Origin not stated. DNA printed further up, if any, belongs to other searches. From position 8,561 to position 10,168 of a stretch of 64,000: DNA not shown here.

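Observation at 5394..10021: CDP-3,6-dideoxyhexose-type sugar operon (rfbF, UXS-like SDR, NDP-sugar dehydrogenase, E1/rfbH) in an actinobacteria-like context, with non-canonical partner enzymes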

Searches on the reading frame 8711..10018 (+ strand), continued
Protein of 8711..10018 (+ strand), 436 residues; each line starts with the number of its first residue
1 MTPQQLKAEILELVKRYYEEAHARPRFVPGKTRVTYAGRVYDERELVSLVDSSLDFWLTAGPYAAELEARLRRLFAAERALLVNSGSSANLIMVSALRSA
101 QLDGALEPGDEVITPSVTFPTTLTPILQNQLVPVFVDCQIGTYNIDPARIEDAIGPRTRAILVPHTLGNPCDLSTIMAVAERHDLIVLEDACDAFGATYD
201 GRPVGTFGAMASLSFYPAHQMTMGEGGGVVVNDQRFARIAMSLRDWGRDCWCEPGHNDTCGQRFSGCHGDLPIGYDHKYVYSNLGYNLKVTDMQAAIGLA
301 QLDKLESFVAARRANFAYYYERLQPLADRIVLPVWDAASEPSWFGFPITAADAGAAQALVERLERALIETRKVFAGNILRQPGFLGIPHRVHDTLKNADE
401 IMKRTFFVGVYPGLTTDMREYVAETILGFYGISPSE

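Call 36: find_related_loci(query=window:8711-10018:+, collection=metagenome_contigs, flank=10000)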
Query window:8711-10018:+ (436 aa) in metagenome_contigs; peptide patterns used: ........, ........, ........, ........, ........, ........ (x = any residue, [..] = any of these).
600 stretches matched a pattern (row limit reached: there are more); 595 encode a relative of the query (tblastn E <= 1e-3); the best 80 are kept; 80 distinct loci.
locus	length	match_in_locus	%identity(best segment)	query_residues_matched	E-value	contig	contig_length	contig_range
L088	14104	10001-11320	61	2-433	3e-179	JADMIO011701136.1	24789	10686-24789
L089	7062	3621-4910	61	5-426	6e-180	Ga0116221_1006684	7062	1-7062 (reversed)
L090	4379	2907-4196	60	1-430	0e+0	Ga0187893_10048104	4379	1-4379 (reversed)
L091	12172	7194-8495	61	4-430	1e-177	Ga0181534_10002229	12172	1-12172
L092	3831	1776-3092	59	4-434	0e+0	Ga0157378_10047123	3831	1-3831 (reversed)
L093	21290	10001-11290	60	1-430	2e-176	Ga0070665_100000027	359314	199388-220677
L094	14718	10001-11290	59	2-431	1e-175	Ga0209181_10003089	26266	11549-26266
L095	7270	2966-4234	60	4-426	3e-176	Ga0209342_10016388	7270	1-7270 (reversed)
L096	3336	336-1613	60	5-430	0e+0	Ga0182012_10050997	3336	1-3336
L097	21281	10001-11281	61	4-430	1e-175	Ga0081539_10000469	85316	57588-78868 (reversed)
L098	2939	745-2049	59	4-430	0e+0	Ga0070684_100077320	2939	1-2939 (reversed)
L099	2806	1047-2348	62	6-431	0e+0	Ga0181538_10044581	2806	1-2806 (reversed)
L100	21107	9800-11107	61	3-430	7e-171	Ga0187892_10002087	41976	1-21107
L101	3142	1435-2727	57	4-434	7e-180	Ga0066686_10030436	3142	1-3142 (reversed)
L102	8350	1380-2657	57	5-430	4e-170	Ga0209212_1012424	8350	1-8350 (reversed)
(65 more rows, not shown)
